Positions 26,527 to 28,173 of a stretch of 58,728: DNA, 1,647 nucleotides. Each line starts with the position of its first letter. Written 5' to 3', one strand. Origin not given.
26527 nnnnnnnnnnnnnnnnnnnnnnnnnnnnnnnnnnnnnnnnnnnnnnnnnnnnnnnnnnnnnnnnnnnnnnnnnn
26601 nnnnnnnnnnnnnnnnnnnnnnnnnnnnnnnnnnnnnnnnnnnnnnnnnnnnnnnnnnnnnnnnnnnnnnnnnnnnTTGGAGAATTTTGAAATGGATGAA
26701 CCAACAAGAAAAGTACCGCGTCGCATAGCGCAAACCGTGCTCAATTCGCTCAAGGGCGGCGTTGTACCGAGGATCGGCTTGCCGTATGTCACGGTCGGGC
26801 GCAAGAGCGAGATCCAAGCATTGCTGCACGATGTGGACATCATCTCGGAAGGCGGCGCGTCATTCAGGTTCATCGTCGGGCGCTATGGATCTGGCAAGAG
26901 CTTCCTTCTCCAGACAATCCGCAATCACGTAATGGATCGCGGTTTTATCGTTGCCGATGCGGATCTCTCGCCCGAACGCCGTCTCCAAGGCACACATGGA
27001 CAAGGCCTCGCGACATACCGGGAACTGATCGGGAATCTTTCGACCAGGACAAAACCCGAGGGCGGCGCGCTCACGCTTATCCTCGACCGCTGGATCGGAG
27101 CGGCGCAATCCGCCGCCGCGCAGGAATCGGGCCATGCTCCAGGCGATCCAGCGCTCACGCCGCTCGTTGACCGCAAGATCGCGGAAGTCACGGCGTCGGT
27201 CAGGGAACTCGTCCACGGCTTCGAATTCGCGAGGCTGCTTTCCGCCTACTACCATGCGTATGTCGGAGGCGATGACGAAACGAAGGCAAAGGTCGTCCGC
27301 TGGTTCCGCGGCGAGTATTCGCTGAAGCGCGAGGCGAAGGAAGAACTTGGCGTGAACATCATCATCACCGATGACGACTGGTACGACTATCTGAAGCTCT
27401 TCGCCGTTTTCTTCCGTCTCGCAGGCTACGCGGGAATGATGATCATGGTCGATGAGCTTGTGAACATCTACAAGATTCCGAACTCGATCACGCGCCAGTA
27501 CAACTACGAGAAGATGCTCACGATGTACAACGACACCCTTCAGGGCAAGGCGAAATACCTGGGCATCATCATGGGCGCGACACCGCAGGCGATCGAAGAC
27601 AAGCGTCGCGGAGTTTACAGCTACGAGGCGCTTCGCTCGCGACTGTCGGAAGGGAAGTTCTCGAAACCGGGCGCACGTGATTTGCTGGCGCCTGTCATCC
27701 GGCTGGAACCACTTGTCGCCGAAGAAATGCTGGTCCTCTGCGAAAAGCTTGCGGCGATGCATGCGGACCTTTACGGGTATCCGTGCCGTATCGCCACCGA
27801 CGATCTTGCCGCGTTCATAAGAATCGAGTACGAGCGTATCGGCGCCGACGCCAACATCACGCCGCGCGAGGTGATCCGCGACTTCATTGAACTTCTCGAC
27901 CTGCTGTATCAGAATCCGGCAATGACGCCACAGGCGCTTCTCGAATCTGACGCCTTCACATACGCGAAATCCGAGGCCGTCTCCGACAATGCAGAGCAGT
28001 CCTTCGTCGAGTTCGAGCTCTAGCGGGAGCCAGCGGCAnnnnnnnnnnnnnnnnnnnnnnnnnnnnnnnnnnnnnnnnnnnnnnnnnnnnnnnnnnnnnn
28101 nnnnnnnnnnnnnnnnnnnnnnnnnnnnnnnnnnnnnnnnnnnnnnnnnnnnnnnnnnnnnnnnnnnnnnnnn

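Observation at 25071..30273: TerB-N/TerB-C protein + DUF2791 (BrxD-like) ATPase + Lhr-like helicase: a Shango-type candidate anti-phage cassette in a PVC-like genome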

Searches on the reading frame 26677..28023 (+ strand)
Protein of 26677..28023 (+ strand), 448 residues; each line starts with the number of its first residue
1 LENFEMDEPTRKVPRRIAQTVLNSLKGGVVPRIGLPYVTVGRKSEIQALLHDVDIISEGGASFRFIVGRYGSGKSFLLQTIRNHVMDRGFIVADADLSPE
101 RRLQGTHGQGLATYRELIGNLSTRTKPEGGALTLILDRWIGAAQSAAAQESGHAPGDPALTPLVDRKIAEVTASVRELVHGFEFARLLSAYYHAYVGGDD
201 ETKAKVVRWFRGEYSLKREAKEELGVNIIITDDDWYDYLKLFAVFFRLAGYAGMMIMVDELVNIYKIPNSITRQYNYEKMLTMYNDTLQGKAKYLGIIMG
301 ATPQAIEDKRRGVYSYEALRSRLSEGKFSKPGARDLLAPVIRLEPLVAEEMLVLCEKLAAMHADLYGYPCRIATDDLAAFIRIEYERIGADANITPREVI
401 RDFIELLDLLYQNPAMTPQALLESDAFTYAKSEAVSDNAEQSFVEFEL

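Call 3: search_protein_families(library=pfam, proteins=[window:26677-28023:+], max_evalue=0.01)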
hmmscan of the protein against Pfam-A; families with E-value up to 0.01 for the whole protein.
window:26677-28023:+ (448 aa): 2 families
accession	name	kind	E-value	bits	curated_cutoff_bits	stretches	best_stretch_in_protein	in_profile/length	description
PF10923.14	BrxC_BrxD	-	3e-165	550.6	22.2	1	13-424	1-412/414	BREX system ATP-binding protein BrxC/D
PF13191.12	AAA_16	-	2.3e-07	31.9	32.6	1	40-124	3-85/167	AAA ATPase domain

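Call 4: search_protein_families(library=padloc, proteins=[window:26677-28023:+], max_evalue=0.01)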
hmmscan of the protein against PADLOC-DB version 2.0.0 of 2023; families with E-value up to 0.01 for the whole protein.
window:26677-28023:+ (448 aa): 3 families
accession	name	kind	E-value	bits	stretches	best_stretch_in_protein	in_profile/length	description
PDLC03959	SngB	-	4.8e-185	613.8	1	11-447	4-438/439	-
PDLC02494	BrxD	-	1.9e-46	157.1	1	15-420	6-408/440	BrxD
PDLC04140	mad8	-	0.0082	13.7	0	48-99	15-67/314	mads_8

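Call 10: find_encoding_contigs(protein=window:26692-28023:+, flank=10000, max_places=10)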
Protein window:26692-28023:+ (443 aa): no gene with exactly this product is on record in the collection.

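Call 26: search_protein_families(library=ncbifam, proteins=[window:26692-28023:+], max_evalue=0.001)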
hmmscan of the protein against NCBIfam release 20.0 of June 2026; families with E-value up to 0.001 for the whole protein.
window:26692-28023:+ (443 aa): 1 family
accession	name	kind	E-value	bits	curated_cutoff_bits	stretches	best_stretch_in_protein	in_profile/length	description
NF033438.1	BREX_BrxD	equivalog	4.2e-46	157.9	350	1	13-415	5-404/423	BREX system ATP-binding protein BrxD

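Call 31: search_solved_structures(query=window:26692-28020:+, max_evalue=0.01)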
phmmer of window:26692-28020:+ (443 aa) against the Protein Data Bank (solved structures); distinct sequences matched with E-value up to 0.01: 0.

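Call 53: search_dna_similar(query=window:26692-28020:+, collection=plasmids, mode=protein, max_rows=30, rows=spread, max_evalue=1e-20)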
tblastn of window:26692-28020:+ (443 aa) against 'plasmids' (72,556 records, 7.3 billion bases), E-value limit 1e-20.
Records with a match: 688; places in all: 691; records where one place covers at least 80% of the query: 677.
Best place of each record, by identity: 80-90% 1; <60% 687.
By first word of the organism name: Klebsiella 449; Salmonella 144; Escherichia 14; Sulfitobacter 7; Phaeobacter 5; Bradyrhizobium 4; Raoultella 4; Burkholderia 3; Paracoccus 3; Mesorhizobium 3; and 42 more.
By predicted mobility (MOB-suite, as given by PLSDB): conjugative 541; non-mobilizable 103; mobilizable 44.
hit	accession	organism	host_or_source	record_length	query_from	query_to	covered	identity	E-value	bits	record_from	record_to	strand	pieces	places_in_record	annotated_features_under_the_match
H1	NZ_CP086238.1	Clostridium estertheticum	single colony,bovine feces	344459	1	441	100%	82.1%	0e+0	738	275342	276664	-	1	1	ATP-binding protein | TerB N-terminal domain-containing protein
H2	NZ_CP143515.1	Aeromonas hydrophila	Homo sapiens,abdominal fluid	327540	16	443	97%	39.8%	3e-91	309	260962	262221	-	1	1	ATP-binding protein | DEAD/DEAH box helicase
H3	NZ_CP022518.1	Pantoea vagans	masson pine,cell culture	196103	7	437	97%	38.1%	1e-94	319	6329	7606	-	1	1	ATP-binding protein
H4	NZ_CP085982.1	Salmonella enterica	-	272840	16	432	94%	38.8%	3e-91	309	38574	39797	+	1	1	ATP-binding protein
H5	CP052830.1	Salmonella enterica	Chicken thighs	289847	16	432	94%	38.8%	3e-91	309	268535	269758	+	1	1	ATP-binding protein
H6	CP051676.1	Salmonella enterica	Chicken Breasts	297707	16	432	94%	38.8%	3e-91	309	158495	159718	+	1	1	ATP-binding protein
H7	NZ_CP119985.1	Salmonella enterica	marinated raw chicken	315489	16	432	94%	38.8%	3e-91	309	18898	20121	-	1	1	ATP-binding protein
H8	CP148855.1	Salmonella enterica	Dog,single cell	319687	16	432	94%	38.8%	3e-91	309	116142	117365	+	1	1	ATP-binding protein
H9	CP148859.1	Salmonella enterica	Dog,single cell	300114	16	432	94%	38.6%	1e-90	308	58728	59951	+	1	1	ATP-binding protein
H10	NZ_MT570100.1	Klebsiella quasipneumoniae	-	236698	16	432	94%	37.6%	1e-89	305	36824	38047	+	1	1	ATP-binding protein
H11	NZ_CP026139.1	Klebsiella pneumoniae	Homo sapiens,bile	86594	16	418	91%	38.7%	2e-89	304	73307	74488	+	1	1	ATP-binding protein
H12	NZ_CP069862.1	Klebsiella pneumoniae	Homo sapiens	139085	16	418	91%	38.7%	2e-89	304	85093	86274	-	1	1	ATP-binding protein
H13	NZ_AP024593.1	Klebsiella variicola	-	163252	16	418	91%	38.7%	2e-89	304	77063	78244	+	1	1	ATP-binding protein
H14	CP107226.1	Klebsiella pneumoniae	Homo sapiens,sputum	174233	16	418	91%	38.7%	2e-89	304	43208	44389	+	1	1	ATP-binding protein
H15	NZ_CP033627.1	Klebsiella pneumoniae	Homo sapiens,rectal swab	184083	16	418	91%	38.7%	2e-89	304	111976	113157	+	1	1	ATP-binding protein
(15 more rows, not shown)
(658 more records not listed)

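Call 54: search_dna_similar(query=window:26692-28020:+, collection=phages, mode=protein, max_rows=15, max_evalue=1e-10)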
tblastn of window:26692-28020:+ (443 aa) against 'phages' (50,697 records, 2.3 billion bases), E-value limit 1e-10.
No match.

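Call 55: get_annotated_region(hit=H1, flank=7000)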
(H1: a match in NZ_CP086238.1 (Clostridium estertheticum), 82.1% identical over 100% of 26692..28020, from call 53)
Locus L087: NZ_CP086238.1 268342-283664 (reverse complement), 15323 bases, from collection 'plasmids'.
description: Clostridium estertheticum strain CF002 plasmid pCF002-344, complete sequence
organism: Clostridium estertheticum (NCBI taxid 238834)
taxonomy: Bacteria; Bacillota; Clostridia; Eubacteriales; Clostridiaceae; Clostridium; Clostridium estertheticum
host: -; source: single colony,bovine feces; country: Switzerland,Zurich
typing (MOB-suite, as given by PLSDB): non-mobilizable
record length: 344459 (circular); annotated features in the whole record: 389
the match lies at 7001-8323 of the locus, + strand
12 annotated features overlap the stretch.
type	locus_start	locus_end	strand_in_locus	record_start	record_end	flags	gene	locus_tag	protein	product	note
CDS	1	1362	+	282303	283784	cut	-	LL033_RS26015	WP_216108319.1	amino acid adenylation domain-containing protein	-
CDS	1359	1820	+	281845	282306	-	-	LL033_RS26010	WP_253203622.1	GNAT family N-acetyltransferase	-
CDS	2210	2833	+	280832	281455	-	-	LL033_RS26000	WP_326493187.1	MFS transporter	GO:0055085 - transmembrane transport [Evidence IEA]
CDS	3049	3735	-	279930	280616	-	-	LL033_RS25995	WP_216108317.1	alpha/beta hydrolase-fold protein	-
CDS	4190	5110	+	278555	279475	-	-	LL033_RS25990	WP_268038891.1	relaxase/mobilization nuclease domain-containing protein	-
CDS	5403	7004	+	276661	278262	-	-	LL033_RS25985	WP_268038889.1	TerB N-terminal domain-containing protein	-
CDS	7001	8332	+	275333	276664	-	-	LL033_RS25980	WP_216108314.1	ATP-binding protein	-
CDS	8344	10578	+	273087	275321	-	-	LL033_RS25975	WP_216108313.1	DEAD/DEAH box helicase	-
CDS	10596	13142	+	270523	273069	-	-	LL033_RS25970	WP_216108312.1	ATP-binding cassette domain-containing protein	-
CDS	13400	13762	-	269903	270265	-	-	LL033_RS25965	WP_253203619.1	IS110 family transposase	-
CDS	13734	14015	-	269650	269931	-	-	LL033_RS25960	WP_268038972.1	transposase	GO:0006313 - DNA transposition [Evidence IEA]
CDS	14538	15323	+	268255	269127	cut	-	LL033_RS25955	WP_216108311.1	DUF5131 family protein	-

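Call 56: get_annotated_region(hit=H11, flank=6000)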
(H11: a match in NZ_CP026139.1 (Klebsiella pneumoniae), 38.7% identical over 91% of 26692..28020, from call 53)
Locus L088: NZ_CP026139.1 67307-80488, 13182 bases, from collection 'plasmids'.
description: Klebsiella pneumoniae strain F77 plasmid pF77_3, complete sequence
organism: Klebsiella pneumoniae (NCBI taxid 573)
taxonomy: Bacteria; Pseudomonadota; Gammaproteobacteria; Enterobacterales; Enterobacteriaceae; Klebsiella; Klebsiella pneumoniae
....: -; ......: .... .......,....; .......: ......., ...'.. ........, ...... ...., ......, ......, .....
typing (MOB-suite, as given by PLSDB): conjugative; replicon IncFIB,IncFII,rep_cluster_2183; relaxase MOBF,MOBF; mating-pair formation MPF_F
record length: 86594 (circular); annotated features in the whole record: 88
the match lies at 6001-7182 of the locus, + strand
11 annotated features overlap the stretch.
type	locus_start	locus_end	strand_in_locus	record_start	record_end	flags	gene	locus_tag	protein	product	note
CDS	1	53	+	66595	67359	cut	-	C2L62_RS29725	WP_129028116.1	IS6-like element IS6100 family transposase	GO:0006313 - DNA transposition [Evidence IEA]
CDS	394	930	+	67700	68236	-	-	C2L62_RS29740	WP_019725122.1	recombinase family protein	GO:0006310 - DNA recombination [Evidence IEA]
CDS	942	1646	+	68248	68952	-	-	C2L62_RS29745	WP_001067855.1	IS6-like element IS26 family transposase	GO:0006313 - DNA transposition [Evidence IEA]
CDS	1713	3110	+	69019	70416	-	-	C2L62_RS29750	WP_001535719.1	PAS domain-containing methyl-accepting chemotaxis protein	-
CDS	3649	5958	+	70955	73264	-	-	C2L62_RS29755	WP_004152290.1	TerB N-terminal domain-containing protein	-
CDS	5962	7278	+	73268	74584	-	-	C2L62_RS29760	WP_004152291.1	ATP-binding protein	-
CDS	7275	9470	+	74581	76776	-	-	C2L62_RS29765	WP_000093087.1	DEAD/DEAH box helicase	-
CDS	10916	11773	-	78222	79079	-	repA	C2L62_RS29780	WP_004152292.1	incFII family plasmid replication initiator RepA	GO:0006276 - plasmid maintenance [Evidence IEA]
CDS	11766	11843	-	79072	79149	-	tap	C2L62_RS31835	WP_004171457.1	RepA leader peptide Tap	GO:0006276 - plasmid maintenance [Evidence IEA]; GO:0031556 - transcriptional attenuation by ribosome [Evidence IEA]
CDS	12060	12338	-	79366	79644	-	-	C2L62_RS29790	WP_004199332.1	replication regulatory protein RepA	-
CDS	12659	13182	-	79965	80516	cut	-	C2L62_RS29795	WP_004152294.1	phospholipase D family protein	-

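Call 59: search_protein_families(library=pfam, proteins=[L088:3649-5955:+, L087:5403-7001:+], max_evalue=0.01)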
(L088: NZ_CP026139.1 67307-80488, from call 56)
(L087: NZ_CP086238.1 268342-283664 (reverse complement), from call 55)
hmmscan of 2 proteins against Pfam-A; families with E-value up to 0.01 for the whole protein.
L088:3649-5955:+ (769 aa): 3 families
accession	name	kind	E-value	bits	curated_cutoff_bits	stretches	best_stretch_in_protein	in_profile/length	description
PF13208.11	TerB_N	-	1.6e-46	159.1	25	1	98-309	2-207/207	TerB N-terminal domain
PF15615.11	TerB_C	-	5.4e-26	92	26.3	1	645-768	11-148/148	TerB-C domain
PF05099.18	TerB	-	2e-07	31.8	24.4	1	518-624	6-113/118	Tellurite resistance protein TerB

L087:5403-7001:+ (533 aa): 2 families
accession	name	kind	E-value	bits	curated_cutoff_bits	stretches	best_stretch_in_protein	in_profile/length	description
PF13208.11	TerB_N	-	8.1e-24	85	25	1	60-265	4-190/207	TerB N-terminal domain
PF15615.11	TerB_C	-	8.8e-16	58.9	26.3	1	393-524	5-147/148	TerB-C domain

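Call 62: search_protein_families(library=padloc, proteins=[L088:3649-5955:+, L088:5962-7275:+, L088:7275-9467:+, L087:5403-7001:+], max_evalue=0.00001)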
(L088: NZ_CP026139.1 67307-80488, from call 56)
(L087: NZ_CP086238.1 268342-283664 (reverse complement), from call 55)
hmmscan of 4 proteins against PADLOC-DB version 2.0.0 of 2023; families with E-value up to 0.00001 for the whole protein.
L088:3649-5955:+ (769 aa): 1 family
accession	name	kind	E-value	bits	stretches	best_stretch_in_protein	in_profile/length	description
PDLC03958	SngA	-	1e-104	350.1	1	41-768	12-524/528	-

L088:5962-7275:+ (438 aa): 2 families
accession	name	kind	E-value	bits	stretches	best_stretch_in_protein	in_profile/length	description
PDLC03959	SngB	-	3.4e-186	617.6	1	1-438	1-439/439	-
PDLC02494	BrxD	-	1.4e-43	147.7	1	6-401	4-405/440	BrxD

L088:7275-9467:+ (731 aa): 46 families (the best 25 are shown)
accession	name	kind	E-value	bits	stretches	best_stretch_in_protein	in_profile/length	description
PDLC03960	SngC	-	4.6e-282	936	1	2-729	3-719/720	-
PDLC02503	BrxHI|BrxHII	-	5.4e-115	383.3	1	2-728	2-689/698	BrxHI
PDLC02501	BrxHI|BrxHII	-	2.1e-71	239.2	1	18-562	18-534/925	BrxHI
PDLC02897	DpdJ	-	1.5e-29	100.5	1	7-363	84-451/1570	DpdJ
PDLC02864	DpdF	-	1e-22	78.7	1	20-388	19-353/610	DpdF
PDLC00037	DruE3|DruE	-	2.5e-22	76.5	2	39-207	118-310/2055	SNF2 family N-terminal domain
PDLC00035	DruE3|DruE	-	4.6e-20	69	2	37-202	117-305/1460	SNF2 family N-terminal domain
PDLC02861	DpdF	-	5.5e-20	69.2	1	20-414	25-384/611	DpdF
PDLC03928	PsyrT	-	4e-19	66.4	2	22-182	20-174/689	-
PDLC02870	DpdF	-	5e-18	62.9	1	20-369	10-326/534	DpdF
PDLC00036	DruE3|DruE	-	7.7e-18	61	2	31-201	100-290/2023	SNF2 family N-terminal domain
PDLC02896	DpdJ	-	1.7e-14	50.5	0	28-88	164-234/1487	DpdJ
PDLC02865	DpdF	-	4.2e-14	49.1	1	19-369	755-1076/1499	DpdF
PDLC00013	DruE1|DruE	-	1.4e-12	44.4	0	28-92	96-169/1776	SNF2 family N-terminal domain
PDLC01252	Cas3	-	3e-12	44.6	1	42-365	2-290/324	CAS-I; effector_G3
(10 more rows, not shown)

L087:5403-7001:+ (533 aa): 1 family
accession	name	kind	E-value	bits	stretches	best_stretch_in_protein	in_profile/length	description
PDLC03958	SngA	-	6.4e-63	212.1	1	50-528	53-527/528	-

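Call 79: find_related_loci(query=window:26692-28020:+, collection=viral_contigs, flank=8000)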
Query window:26692-28020:+ (443 aa) in viral_contigs; peptide patterns used: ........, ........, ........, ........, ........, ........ (x = any residue, [..] = any of these).
4 stretches matched a pattern, but none encodes a relative of the query by tblastn (E <= 1e-3).

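Call 81: find_related_loci(query=A5, collection=viral_contigs, flank=8000)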
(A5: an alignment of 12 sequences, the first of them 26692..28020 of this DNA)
Query A5 (443 aa) in viral_contigs; peptide patterns used: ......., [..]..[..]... (x = any residue, [..] = any of these).
33 stretches matched a pattern; 1 encode a relative of the query (tblastn E <= 1e-3); 1 distinct loci.
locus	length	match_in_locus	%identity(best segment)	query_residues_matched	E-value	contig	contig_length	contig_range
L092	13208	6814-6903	50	206-235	2e-5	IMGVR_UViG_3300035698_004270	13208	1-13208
